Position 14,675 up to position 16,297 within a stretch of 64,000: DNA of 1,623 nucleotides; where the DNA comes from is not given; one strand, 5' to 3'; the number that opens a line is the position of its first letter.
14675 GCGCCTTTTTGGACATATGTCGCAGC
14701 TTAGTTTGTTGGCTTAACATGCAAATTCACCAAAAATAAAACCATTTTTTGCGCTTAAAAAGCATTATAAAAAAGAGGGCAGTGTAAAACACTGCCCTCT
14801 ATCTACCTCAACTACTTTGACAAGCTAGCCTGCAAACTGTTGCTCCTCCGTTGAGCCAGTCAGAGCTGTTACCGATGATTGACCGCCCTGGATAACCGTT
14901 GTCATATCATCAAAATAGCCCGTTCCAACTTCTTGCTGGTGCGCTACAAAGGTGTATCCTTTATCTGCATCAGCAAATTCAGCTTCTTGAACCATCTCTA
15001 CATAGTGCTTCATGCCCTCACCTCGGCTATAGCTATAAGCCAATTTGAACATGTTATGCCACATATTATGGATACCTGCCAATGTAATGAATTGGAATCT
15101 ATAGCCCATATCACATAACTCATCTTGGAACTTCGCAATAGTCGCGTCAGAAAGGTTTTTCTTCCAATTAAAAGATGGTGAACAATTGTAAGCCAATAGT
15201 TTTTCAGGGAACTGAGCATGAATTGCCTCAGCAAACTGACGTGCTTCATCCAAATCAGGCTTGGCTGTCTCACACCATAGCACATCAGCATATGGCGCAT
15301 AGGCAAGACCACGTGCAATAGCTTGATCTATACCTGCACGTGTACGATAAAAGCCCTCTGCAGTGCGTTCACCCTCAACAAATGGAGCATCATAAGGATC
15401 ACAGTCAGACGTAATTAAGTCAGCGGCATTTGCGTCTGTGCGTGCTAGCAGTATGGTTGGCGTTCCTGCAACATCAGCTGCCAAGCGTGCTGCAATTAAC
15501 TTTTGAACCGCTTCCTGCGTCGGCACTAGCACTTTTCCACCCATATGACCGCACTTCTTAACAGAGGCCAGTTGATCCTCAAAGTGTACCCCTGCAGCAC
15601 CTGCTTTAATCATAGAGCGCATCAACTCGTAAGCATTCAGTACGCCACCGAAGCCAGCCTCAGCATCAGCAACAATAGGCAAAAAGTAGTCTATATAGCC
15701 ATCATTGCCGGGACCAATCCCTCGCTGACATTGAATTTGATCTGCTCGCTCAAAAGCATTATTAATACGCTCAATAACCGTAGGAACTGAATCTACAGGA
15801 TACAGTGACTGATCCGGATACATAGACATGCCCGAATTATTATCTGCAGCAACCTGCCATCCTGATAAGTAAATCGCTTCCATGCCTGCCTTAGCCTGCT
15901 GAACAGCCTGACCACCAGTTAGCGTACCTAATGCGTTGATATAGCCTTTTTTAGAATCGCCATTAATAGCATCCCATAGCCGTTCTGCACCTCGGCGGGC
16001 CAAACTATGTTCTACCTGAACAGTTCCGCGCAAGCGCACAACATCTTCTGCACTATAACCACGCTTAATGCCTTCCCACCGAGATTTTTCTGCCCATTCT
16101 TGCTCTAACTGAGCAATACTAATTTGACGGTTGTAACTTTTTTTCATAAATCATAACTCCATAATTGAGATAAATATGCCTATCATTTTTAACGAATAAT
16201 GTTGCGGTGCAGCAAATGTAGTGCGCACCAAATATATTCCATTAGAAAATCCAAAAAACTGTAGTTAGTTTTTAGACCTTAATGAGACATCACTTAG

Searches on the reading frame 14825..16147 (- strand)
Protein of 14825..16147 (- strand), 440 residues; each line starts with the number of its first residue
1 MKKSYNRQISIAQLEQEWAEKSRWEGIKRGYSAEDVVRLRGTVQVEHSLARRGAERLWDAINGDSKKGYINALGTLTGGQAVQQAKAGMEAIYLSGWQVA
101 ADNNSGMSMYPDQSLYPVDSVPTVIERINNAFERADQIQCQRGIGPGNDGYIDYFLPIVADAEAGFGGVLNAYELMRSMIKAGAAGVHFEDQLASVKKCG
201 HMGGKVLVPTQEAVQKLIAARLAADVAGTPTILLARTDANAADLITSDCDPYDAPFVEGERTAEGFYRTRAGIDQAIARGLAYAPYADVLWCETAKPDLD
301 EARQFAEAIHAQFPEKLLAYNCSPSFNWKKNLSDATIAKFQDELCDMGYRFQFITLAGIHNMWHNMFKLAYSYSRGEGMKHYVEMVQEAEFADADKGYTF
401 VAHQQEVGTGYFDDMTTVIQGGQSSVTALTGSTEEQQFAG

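Call 57: search_protein_families(library=pfam, proteins=[window:14825-16147:-], max_evalue=0.001)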
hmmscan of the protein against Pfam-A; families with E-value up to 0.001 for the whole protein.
window:14825-16147:- (440 aa): 2 families
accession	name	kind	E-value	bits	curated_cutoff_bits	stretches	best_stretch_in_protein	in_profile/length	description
PF00463.27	ICL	-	1.1e-108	364.6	26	2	16-259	6-253/526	Isocitrate lyase family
PF13714.12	PEP_mutase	-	1.2e-16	61.5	31.5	1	85-309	26-192/240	Phosphoenolpyruvate phosphomutase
